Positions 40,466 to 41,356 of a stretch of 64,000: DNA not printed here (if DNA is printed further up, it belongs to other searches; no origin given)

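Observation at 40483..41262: An inverted-repeat-bounded 0.78-kb cassette encoding a lone HEPN-like protein replaces the core of one dioxygenase copy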

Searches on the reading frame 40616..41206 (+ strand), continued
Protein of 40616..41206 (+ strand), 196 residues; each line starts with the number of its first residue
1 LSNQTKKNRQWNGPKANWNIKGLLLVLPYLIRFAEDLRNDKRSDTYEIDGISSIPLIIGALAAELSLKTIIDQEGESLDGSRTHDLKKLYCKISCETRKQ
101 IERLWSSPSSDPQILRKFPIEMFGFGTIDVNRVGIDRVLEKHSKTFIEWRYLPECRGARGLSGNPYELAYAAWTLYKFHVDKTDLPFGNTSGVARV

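Call 65: search_protein_families(library=padloc, proteins=[L020:17-2350:+, L020:2586-5996:+, L020:6001-6576:+, L020:6611-9937:+, L020:10340-10954:+, L022:7228-9084:-, L022:4990-5277:+, L022:5473-5715:+, L005:5732-5995:+, L003:5423-6004:+], max_evalue=0.001)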
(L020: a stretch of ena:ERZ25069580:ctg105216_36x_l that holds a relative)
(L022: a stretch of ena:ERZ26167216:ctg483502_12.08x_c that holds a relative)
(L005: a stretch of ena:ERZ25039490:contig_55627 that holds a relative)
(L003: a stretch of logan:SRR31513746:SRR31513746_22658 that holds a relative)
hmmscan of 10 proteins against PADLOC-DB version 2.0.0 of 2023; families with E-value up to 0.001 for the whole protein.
L020:17-2350:+ (777 aa): 7 families
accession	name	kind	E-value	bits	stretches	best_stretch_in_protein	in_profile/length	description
PDLC00633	ZorD1|ZorD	-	1.2e-07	28.3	1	465-590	731-852/908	"SWI2/SNF2 helicase, Mrr-like nuclease"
PDLC02850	DpdE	-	9.8e-06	21.7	1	467-609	1097-1235/1282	DpdE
PDLC00632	ZorD1|ZorD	-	5.4e-05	19.3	0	464-629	921-1085/1101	"SWI2/SNF2 helicase, Mrr-like nuclease"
PDLC02849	DpdE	-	6e-05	19.4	1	477-627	698-842/857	DpdE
PDLC00628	ZorD1|ZorD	-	0.00011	18.1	1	507-590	858-941/1171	"SWI2/SNF2 helicase, Mrr-like nuclease"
PDLC00627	ZorD1|ZorD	-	0.00027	17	0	523-589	892-958/1006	"SWI2/SNF2 helicase, Mrr-like nuclease"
PDLC02842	DpdE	-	0.00053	15.7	0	481-635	1022-1170/1176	DpdE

L020:2586-5996:+ (1136 aa): 39 families (the best 25 are shown)
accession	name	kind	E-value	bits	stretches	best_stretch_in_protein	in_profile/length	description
PDLC01075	C3a139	-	1.1e-49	167.6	1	116-868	89-761/948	HKD+Snf2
PDLC02623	DrmD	-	4.6e-31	105.4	2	712-862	513-653/1040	DrmD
PDLC02621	DrmD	-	7.6e-30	101.9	1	555-851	387-640/1040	DrmD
PDLC02500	BrxHI|BrxHII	-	2.3e-25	87.3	1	713-872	463-604/933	BrxHI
PDLC00659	HmaA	-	2.3e-22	76.7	1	551-844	356-617/1176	SNF2 helicase / DEAD-box helicase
PDLC02619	DrmD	-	1.3e-21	74.5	1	790-841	489-540/872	DrmD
PDLC02193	PLD_Helicase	-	7.6e-20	68.7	2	711-878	667-839/905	-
PDLC02843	DpdE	-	2.2e-19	66.9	2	714-834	551-663/1091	DpdE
PDLC02572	DrmA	-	6.8e-17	58.7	1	726-847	516-634/1043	DrmA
PDLC02504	BrxHI|BrxHII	-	7e-17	58.7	1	722-874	477-625/971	BrxHII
PDLC02633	DrmD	-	7.1e-17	58.6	1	726-849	523-643/839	DrmD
PDLC02840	DpdE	-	9.3e-17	58.6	2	278-388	180-303/1091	DpdE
PDLC03830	ZacC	-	1.6e-15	54.8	3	803-872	864-918/1019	-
PDLC02625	DrmD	-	1.2e-14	51.9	1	726-844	264-379/792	DrmD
PDLC04556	PDC-M27C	-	1.2e-13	48.4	2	345-416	192-270/892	-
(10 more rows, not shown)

L020:6001-6576:+ (191 aa): 0 families

L020:6611-9937:+ (1108 aa): 33 families (the best 25 are shown)
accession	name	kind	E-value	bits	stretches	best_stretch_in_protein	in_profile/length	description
PDLC03628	REase_MTase_IIG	-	5.9e-291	966.3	1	10-1100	10-1094/1100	Type IIG restriction enzyme-methyltransferase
PDLC03601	REase_MTase_IIG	-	1.1e-31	107.6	2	595-818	503-726/1110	Type IIG restriction enzyme-methyltransferase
PDLC03612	REase_MTase_IIG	-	7.2e-25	85.3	2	519-655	507-657/1247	Type IIG restriction enzyme-methyltransferase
PDLC02643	DrmMI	-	9e-25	84.7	2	521-691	601-755/1347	DrmMI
PDLC03596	REase_MTase_IIG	-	8.9e-24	81.6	2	577-713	567-699/1148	Type IIG restriction enzyme-methyltransferase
PDLC03604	REase_MTase_IIG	-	4.3e-17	59.4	2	521-650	389-503/1011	Type IIG restriction enzyme-methyltransferase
PDLC02646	DrmMI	-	3.1e-13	46.8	2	593-713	46-157/792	DrmMI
PDLC03629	REase_MTase_IIG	-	1.9e-12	43.9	1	518-651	432-536/1182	Type IIG restriction enzyme-methyltransferase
PDLC02527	PglX|PglXI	-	1.9e-12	43.7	1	494-621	280-390/1332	PglX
PDLC02644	DrmMI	-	2.7e-12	43.5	2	748-787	358-399/988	DrmMI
PDLC02638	DrmMI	-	5.4e-12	42.7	2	587-687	659-753/935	DrmMI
PDLC02523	PglX|PglXI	-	4.5e-11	39.2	1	464-547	278-357/1428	PglX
PDLC03335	MTase_II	-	5.3e-10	36.6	0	768-874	194-303/607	Type II methyltransferase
PDLC03609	REase_MTase_IIG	-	9.3e-10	34.9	1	521-649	436-532/1066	Type IIG restriction enzyme-methyltransferase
PDLC02529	PglX|PglXI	-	2.3e-09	33.5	1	574-683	245-352/1189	PglX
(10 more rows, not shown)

L020:10340-10954:+ (204 aa): 0 families

L022:7228-9084:- (618 aa): 114 families (the best 25 are shown)
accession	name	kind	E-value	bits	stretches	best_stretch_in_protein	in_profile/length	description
PDLC04135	mad3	-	6.7e-21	73.2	1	318-430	257-362/374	mads_3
PDLC02914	ATPase-Toprim_I-B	-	6.9e-21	72.9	1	325-435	184-287/443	-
PDLC02981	AriAB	-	7.3e-18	62.6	2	304-513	291-500/694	-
PDLC04178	HEC-01A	-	8e-17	59.4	2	299-433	238-370/399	-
PDLC02980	AriA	-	3.5e-16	58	2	321-392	233-300/304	-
PDLC04235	PDC-M01A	-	7.2e-16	56.1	2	295-419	319-440/510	-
PDLC00271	PtuA1|PtuA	-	2.1e-15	55.2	2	310-409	231-336/421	AAA ATPase domain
PDLC00278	PtuA1|PtuA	-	1.7e-14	52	2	313-438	241-373/436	AAA ATPase domain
PDLC04236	PDC-M01A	-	7.5e-14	49.6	1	294-419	197-319/388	-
PDLC04176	HEC-01A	-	9.4e-14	49.5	2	9-66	11-69/371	-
PDLC02335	AbiLi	-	1.1e-13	48.9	1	18-407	73-252/326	AbiLi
PDLC00091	GajA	-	3e-13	47.5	1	322-416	265-363/627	AAA ATPase domain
PDLC02979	AriA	-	4e-13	47.9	1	293-393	274-371/373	-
PDLC00304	PtuA1|PtuA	-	1.1e-12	45.9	2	350-420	289-357/444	AAA ATPase domain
PDLC02358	Old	-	1.3e-12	45.3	1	318-429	248-363/578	Old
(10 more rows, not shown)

L022:4990-5277:+ (95 aa): 0 families

L022:5473-5715:+ (80 aa): 0 families

L005:5732-5995:+ (87 aa): 0 families

L003:5423-6004:+ (193 aa): 0 families

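Call 69: search_solved_structures(query=A3, max_evalue=10, show_alignments=3)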
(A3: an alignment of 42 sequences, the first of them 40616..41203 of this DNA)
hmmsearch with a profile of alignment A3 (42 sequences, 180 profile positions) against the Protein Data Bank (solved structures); distinct sequences matched with E-value up to 10: 1.
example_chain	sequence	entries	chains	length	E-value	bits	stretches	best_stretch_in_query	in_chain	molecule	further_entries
3rjl_A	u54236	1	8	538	0.16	14.7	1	113-149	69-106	1-pyrroline-5-carboxylate dehydrogenase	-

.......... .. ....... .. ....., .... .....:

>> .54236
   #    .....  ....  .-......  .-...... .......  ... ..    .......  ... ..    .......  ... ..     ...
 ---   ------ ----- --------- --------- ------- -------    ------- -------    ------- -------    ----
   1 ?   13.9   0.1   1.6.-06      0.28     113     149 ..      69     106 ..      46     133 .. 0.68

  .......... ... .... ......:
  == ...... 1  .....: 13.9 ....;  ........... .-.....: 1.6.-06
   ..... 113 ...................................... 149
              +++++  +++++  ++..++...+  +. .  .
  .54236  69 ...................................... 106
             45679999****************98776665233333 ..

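Call 70: search_protein_families(library=pfam, alignment_id=A3, max_evalue=0.1)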
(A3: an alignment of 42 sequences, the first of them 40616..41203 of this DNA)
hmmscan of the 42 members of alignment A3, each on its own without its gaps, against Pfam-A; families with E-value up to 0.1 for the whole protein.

A. member 1, window:40616-41203:+ (196 aa): 0 families

B. families by the number of members that match (of 42 scanned): 9 families
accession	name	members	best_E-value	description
PF05168.19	HEPN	24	0.00011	HEPN domain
PF23568.1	ARM_LIN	1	0.00094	E3 ubiquitin-protein ligase LIN-like, ARM repeat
PF21144.2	Aquarius_N_3rd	1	0.01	Intron-binding protein aquarius insert domain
PF23302.1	HTH_DNAJC9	1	0.02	DNAJC9 HTH domain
PF07660.19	STN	1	0.034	Secretin and TonB N terminus short domain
PF20829.2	Acr30-35_AcrF1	1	0.037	Anti-CRISPR protein Acr30-35/AcrF1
PF09391.15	DUF2000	1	0.052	Protein of unknown function (DUF2000)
PF13463.12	HTH_27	1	0.055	Winged helix DNA-binding domain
PF09531.15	Ndc1_Nup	1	0.057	Nucleoporin protein Ndc1-Nup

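Call 78: find_encoding_contigs(protein=P0002, flank=5000, max_places=3)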
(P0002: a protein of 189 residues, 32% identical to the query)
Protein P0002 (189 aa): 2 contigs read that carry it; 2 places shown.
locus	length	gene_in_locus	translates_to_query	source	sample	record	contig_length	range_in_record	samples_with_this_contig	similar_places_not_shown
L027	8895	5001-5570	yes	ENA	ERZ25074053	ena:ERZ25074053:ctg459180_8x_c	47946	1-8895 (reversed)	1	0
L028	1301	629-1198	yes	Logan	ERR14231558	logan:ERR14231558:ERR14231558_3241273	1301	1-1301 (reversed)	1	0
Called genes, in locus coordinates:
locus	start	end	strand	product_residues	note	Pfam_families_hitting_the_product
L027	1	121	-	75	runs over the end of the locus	-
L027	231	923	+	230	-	PF05685:Uma2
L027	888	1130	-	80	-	-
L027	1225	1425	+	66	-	-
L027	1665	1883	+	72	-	PF01555:N6_N4_Mtase (weak)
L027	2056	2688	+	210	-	PF00589:Phage_integrase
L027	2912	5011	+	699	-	-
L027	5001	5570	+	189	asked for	-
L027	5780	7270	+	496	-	PF00665:rve (weak), PF22483:Mu-transpos_C_2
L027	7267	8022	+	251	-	PF01695:IstB_IS21, PF00308:Bac_DnaA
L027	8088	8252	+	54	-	-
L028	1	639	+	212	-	?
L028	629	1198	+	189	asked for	-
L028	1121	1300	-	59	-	?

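Call 79: find_encoding_contigs(protein=P0038, flank=5000, max_places=2)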
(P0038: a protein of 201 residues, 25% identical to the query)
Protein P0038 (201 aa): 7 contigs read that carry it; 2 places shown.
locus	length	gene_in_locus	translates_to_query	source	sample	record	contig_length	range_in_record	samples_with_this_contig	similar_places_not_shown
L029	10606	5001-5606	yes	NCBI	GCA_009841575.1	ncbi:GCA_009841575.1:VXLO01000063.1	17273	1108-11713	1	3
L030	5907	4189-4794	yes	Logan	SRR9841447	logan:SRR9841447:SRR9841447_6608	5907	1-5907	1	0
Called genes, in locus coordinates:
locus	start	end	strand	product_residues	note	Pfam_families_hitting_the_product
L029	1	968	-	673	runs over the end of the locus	PF13814:Replic_Relax (weak)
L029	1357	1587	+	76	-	PF12728:HTH_17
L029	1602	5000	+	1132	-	PF13091:PLDc_2 (weak), PF00176:SNF2-rel_dom (faint), PF00270:DEAD (faint), PF04851:ResIII (faint), PF00271:Helicase_C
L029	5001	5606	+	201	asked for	-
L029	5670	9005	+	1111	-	PF25120:DUF7814 (faint), PF20473:MmeI_Mtase (weak), PF07669:Eco57I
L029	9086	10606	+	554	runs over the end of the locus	-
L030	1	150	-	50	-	?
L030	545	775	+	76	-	PF12728:HTH_17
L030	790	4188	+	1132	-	PF13091:PLDc_2 (weak), PF00176:SNF2-rel_dom (faint), PF00270:DEAD (faint), PF04851:ResIII (faint), PF00271:Helicase_C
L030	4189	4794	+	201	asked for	-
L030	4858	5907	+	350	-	?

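Call 80: search_protein_families(library=padloc, proteins=[L027:2912-5011:+, L027:5780-7270:+], max_evalue=0.01)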
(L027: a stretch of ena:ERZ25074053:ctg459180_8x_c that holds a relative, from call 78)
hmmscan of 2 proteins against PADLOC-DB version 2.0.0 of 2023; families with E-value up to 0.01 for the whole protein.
L027:2912-5011:+ (699 aa): 0 families

L027:5780-7270:+ (496 aa): 0 families

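Call 81: search_protein_families(library=pfam, proteins=[L027:2912-5011:+, L028:1-639:+, L003:5423-6004:+, L005:5732-5995:+, L022:5473-5715:+], max_evalue=0.1)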
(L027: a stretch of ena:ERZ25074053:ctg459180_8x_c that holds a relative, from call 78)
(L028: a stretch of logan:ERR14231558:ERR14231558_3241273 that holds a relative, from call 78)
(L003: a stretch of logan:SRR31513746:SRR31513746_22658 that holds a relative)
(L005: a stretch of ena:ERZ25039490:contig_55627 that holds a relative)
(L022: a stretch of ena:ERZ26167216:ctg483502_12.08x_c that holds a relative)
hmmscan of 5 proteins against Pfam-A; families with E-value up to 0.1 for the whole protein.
L027:2912-5011:+ (699 aa): 1 family
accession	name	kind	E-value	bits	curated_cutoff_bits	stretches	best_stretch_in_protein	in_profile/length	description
PF07581.17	Glug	-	5.8e-15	55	20.5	3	207-227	2-24/28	The GLUG motif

L028:1-639:+ (212 aa): 0 families

L003:5423-6004:+ (193 aa): 0 families

L005:5732-5995:+ (87 aa): 0 families

L022:5473-5715:+ (80 aa): 2 families
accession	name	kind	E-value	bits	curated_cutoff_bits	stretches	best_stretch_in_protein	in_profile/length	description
PF01850.27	PIN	-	0.0022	19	23.6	1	13-63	68-118/120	PIN domain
PF10130.15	PIN_2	-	0.0093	16.6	22.4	1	7-65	63-121/133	PIN domain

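Call 87: search_protein_families(library=ncbifam, proteins=[window:40616-41203:+, P0002, P0004, P0038], max_evalue=1)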
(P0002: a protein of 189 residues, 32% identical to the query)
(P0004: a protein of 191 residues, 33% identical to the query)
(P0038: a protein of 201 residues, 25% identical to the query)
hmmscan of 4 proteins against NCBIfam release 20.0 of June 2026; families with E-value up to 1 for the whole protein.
window:40616-41203:+ (196 aa): 2 families
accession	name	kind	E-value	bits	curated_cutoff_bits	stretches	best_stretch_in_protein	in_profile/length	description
TIGR02257.1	cobalto_cobN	equivalog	0.08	10.7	822.05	1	74-130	442-500/1226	cobaltochelatase subunit CobN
NF003090.0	PRK04017.1-1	equivalog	0.14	11.9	120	1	60-104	59-103/132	hypothetical protein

P0002 (189 aa): 0 families

P0004 (191 aa): 0 families

P0038 (201 aa): 1 family
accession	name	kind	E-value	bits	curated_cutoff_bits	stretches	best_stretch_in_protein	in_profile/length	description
TIGR04165.1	methano_modCys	hypoth_equivalog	0.092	13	60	1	15-26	8-19/50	TIGR04165 family Cys-rich peptide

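Call 88: search_protein_families(library=phrogs, proteins=[window:40616-41203:+, P0002, P0004, P0017, P0020, P0027], max_evalue=0.1)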
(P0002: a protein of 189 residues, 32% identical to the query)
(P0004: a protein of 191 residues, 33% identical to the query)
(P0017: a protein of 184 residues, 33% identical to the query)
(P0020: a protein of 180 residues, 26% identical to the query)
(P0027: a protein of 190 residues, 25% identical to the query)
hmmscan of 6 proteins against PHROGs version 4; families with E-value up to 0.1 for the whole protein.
window:40616-41203:+ (196 aa): 0 families

P0002 (189 aa): 0 families

P0004 (191 aa): 0 families

P0017 (184 aa): 0 families

P0020 (180 aa): 0 families

P0027 (190 aa): 0 families

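Call 92: fold_search(model_id=the predicted structure, library=viral)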
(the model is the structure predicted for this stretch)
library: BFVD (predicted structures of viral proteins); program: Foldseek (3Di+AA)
matches with E <= 10: 104; with E <= 0.001: 1
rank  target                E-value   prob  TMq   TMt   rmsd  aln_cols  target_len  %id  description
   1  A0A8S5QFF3            4.2e-04  1.00  0.45  0.60   7.0       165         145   20  HEPN domain-containing protein [Siphoviridae sp. ct73D3]
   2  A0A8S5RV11            2.0e-01  0.12  0.16  0.15  15.3       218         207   11  DUF975 family protein [Siphoviridae sp. ctHip2]
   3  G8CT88                9.5e-01  0.11  0.20  0.26  17.3       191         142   13  (no name in the UniProt tables at hand)
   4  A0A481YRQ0            1.0e+00  0.12  0.23  0.11  18.2       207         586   13  Ribonuclease III [Marseillevirus LCMAC101]
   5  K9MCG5                1.1e+00  0.25  0.29  0.28  15.4       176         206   11  (no name in the UniProt tables at hand)
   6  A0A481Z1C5            1.4e+00  0.06  0.16  0.10  17.4       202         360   12  Uncharacterized protein [Mimivirus LCMiAC02]
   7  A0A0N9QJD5            1.7e+00  0.11  0.27  0.27  17.0       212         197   16  Uncharacterized protein [Chrysochromulina ericina virus CeV-01B]
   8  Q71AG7                1.8e+00  0.07  0.20  0.22  15.1       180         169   12  PKIP [Mamestra configurata nucleopolyhedrovirus]
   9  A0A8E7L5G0            2.1e+00  0.04  0.17  0.16  20.6       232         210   12  Replication-associated protein [Emberiza tristrami Genomoviridae sp.]
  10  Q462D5                2.2e+00  0.08  0.23  0.24  18.9       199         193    9  Orf30 [Trichoplusia ni single nucleopolyhedrovirus]
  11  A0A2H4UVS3            2.3e+00  0.09  0.25  0.23  17.7       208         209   11  Glycosyl transferase [Bodo saltans virus]
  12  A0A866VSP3            2.3e+00  0.06  0.23  0.14  18.0       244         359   13  G protein-coupled receptor-4B [Elephant endotheliotropic herpesvirus 3A]
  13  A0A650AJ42            2.3e+00  0.05  0.17  0.11  17.3       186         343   12  (no name in the UniProt tables at hand)
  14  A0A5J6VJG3            2.4e+00  0.08  0.25  0.12  21.0       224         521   11  Uncharacterized protein [Megaviridae environmental sample]
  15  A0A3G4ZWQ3            2.7e+00  0.07  0.20  0.11  21.1       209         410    9  Uncharacterized protein [Edafosvirus sp.]
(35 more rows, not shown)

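Call 98: find_related_loci(query=window:40616-41203:+, collection=viral_contigs, flank=4000)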
Query window:40616-41203:+ (196 aa) in viral_contigs; peptide patterns used: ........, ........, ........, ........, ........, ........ (x = any residue, [..] = any of these).
3 stretches matched a pattern, but none encodes a relative of the query by tblastn (E <= 1e-3).

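Call 99: search_dna_similar(query=window:40616-41203:+, collection=plasmids, mode=protein, max_evalue=0.01)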
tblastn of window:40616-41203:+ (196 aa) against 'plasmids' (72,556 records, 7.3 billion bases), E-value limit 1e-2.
No match.

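Call 100: search_dna_similar(query=window:40616-41203:+, collection=phages, mode=protein, max_evalue=0.01)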
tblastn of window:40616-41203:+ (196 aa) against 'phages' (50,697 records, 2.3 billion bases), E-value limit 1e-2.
No match.
